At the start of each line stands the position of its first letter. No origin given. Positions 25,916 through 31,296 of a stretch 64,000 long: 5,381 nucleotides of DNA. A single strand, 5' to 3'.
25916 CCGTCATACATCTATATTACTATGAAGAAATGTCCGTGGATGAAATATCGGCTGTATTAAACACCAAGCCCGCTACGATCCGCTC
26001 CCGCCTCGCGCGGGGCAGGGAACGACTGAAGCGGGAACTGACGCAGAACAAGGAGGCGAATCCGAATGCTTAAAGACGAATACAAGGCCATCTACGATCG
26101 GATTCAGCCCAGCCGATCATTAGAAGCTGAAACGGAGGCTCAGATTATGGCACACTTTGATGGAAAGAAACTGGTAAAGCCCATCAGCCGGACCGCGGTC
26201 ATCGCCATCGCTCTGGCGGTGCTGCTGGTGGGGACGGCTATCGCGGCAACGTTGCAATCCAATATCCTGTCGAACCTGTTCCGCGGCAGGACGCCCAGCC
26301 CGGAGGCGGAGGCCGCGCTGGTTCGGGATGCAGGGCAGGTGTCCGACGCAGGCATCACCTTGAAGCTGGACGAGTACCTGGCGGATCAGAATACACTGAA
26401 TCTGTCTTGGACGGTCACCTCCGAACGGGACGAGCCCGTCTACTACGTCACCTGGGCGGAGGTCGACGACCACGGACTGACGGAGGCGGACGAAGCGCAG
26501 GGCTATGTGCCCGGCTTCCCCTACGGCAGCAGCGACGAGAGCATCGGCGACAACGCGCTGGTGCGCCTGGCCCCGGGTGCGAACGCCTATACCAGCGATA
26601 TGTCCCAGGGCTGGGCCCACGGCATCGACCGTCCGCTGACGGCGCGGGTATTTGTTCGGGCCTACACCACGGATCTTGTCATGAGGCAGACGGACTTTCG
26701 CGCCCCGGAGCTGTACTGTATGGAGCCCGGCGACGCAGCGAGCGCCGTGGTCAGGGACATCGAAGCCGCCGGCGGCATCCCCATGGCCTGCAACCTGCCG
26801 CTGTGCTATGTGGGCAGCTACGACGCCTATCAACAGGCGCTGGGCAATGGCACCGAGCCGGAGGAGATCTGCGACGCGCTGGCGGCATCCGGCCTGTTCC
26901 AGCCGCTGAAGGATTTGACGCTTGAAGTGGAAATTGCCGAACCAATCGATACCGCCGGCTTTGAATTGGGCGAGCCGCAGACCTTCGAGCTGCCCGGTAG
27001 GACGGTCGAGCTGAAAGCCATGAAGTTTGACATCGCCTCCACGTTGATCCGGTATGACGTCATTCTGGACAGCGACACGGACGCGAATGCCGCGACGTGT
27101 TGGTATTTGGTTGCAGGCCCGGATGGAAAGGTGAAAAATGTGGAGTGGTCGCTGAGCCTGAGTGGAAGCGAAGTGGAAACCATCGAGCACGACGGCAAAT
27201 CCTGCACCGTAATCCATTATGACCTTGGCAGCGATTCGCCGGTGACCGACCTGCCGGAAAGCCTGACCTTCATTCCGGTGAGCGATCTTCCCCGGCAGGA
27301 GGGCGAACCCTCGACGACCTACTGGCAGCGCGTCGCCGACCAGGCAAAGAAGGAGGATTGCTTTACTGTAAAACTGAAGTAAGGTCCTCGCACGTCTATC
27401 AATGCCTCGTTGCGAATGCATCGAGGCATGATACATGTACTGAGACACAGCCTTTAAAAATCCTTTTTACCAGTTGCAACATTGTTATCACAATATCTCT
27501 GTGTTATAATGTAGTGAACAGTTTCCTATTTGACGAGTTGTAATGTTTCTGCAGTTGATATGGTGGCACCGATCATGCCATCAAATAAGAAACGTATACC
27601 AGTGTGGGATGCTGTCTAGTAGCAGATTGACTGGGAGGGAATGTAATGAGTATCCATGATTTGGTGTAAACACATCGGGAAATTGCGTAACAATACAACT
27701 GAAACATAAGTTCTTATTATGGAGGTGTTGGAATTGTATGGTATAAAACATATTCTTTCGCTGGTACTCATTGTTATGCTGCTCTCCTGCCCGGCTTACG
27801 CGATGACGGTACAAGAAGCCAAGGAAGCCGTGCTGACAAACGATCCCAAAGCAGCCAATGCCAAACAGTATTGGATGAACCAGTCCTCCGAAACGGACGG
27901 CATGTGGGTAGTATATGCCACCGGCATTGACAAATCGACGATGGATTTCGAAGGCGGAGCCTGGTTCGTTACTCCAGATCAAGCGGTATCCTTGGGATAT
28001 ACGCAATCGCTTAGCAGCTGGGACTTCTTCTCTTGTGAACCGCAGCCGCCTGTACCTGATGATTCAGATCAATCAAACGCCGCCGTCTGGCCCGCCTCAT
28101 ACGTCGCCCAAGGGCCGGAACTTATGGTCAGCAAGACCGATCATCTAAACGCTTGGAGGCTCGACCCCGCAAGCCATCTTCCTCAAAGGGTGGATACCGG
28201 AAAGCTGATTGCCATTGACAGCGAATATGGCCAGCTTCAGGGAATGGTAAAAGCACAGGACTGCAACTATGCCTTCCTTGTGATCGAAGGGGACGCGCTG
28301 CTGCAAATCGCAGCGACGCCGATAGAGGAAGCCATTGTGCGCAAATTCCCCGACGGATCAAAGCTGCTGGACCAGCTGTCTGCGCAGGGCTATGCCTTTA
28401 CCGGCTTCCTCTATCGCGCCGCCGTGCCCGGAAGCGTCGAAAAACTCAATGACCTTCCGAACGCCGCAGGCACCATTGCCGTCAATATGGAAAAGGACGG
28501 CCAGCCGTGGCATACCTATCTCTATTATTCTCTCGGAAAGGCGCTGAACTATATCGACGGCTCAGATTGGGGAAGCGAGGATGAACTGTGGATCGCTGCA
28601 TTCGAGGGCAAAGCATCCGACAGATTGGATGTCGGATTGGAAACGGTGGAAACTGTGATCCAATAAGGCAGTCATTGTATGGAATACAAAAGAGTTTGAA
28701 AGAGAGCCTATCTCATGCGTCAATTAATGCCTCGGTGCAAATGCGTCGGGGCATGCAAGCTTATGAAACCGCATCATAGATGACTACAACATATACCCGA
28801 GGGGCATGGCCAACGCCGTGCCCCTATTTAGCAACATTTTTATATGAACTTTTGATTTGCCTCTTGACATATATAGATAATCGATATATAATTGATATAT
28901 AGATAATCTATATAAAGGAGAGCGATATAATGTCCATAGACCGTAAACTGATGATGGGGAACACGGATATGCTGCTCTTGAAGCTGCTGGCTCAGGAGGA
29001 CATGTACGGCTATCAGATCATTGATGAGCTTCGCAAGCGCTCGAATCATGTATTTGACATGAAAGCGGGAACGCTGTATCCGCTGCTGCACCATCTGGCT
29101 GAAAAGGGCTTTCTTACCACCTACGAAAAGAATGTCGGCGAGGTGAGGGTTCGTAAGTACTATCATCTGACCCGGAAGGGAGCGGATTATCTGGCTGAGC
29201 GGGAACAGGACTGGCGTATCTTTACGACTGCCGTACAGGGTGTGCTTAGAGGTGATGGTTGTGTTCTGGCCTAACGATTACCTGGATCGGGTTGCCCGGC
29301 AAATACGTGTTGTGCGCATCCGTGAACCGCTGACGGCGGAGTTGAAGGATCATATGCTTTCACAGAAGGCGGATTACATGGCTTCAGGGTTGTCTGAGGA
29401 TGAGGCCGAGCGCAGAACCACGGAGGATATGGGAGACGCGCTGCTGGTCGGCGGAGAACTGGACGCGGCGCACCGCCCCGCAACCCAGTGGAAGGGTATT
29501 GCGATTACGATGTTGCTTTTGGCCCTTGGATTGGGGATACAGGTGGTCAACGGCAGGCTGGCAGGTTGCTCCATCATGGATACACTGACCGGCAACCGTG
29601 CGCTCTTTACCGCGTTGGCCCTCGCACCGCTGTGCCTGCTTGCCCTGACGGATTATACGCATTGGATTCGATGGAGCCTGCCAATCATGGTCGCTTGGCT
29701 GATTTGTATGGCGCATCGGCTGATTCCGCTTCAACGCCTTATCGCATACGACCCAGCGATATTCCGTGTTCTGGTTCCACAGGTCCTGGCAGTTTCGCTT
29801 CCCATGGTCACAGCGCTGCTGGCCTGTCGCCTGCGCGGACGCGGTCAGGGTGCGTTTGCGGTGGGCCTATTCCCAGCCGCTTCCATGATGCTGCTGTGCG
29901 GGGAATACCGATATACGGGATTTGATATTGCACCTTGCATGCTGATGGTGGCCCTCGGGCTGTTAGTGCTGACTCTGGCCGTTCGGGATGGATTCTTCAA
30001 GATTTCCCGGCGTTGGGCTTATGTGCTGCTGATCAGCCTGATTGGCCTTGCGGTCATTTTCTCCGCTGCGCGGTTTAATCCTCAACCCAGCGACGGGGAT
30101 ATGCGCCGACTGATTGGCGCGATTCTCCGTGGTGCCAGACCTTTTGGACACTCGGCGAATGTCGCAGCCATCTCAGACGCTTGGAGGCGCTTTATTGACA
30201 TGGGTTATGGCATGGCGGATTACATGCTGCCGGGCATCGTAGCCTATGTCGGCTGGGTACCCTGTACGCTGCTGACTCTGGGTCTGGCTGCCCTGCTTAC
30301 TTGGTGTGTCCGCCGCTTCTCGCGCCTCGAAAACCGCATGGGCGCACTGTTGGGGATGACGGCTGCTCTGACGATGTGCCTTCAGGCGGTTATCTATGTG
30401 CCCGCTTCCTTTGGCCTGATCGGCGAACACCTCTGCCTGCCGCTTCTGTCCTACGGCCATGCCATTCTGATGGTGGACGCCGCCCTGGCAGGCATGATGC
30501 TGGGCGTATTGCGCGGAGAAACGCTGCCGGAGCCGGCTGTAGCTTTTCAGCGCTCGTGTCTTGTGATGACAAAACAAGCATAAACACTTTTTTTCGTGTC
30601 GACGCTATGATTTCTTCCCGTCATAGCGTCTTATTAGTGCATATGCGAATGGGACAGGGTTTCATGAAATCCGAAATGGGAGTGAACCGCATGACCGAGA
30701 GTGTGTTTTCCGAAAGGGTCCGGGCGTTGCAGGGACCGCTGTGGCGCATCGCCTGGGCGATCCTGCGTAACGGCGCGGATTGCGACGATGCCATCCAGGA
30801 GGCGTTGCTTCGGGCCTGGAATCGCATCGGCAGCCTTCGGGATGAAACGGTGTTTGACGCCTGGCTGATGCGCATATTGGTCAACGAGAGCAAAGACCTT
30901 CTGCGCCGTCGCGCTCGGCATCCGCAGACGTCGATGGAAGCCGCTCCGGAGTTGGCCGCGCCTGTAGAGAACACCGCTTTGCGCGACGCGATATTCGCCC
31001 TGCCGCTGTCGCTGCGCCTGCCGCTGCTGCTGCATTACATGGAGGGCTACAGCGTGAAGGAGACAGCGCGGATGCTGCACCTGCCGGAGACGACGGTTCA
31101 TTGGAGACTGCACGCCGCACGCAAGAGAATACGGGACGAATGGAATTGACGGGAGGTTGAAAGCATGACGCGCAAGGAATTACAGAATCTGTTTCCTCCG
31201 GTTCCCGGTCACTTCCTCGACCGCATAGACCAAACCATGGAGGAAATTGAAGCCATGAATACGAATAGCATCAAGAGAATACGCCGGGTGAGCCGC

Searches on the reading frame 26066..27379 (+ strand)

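Call 60: search_protein_families(library=pfam, proteins=[window:26066-27379:+], max_evalue=0.001)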
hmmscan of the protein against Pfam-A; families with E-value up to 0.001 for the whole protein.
window:26066-27379:+ (438 aa): 1 family
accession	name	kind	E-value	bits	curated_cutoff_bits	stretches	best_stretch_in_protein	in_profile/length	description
PF13786.12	DUF4179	-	4.9e-06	27.3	30.1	1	40-119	9-94/94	Domain of unknown function (DUF4179)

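Call 89: search_protein_families(library=padloc, proteins=[window:26066-27379:+], max_evalue=0.01)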
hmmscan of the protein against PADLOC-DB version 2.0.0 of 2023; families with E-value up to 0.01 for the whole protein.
window:26066-27379:+ (438 aa): 0 families

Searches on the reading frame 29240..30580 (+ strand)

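Call 60: search_protein_families(library=pfam, proteins=[window:29240-30580:+], max_evalue=0.001)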
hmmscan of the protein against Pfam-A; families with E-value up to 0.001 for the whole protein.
window:29240-30580:+ (447 aa): 0 families

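Call 89: search_protein_families(library=padloc, proteins=[window:29240-30580:+], max_evalue=0.01)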
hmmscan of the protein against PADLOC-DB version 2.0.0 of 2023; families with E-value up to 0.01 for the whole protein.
window:29240-30580:+ (447 aa): 0 families

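Call 92: search_protein_families(library=pfam, proteins=[window:29240-30580:+], max_evalue=10)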
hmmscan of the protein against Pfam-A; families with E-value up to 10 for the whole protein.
window:29240-30580:+ (447 aa): 1 family
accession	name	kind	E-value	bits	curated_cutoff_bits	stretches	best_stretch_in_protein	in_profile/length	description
PF25587.1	Rv2743c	-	0.58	10.2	27.7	1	358-435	26-94/237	Rv2743c family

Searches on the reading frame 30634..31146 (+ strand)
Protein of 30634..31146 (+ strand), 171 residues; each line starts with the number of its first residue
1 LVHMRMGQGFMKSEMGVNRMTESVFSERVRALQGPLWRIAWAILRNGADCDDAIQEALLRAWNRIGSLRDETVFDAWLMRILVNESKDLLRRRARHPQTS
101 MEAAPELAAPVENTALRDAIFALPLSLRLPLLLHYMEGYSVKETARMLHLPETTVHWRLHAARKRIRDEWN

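Call 60: search_protein_families(library=pfam, proteins=[window:30634-31146:+], max_evalue=0.001)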
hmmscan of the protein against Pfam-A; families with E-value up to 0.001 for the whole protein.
window:30634-31146:+ (171 aa): 5 families
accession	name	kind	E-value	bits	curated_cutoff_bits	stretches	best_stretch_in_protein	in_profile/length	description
PF04542.20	Sigma70_r2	-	1.2e-15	57.4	24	1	29-95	2-70/71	Sigma-70 region 2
PF08281.18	Sigma70_r4_2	-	9.6e-12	44.8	25.7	1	115-166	3-54/54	Sigma-70, region 4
PF04545.22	Sigma70_r4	-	2.8e-06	27.2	24.1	1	127-167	9-49/50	Sigma-70, region 4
PF07638.17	Sigma70_ECF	-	3.3e-05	24.3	21.1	1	131-171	144-184/185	ECF sigma factor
PF13384.12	HTH_23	-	0.00011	22.4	24.6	1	127-157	6-37/50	Homeodomain-like domain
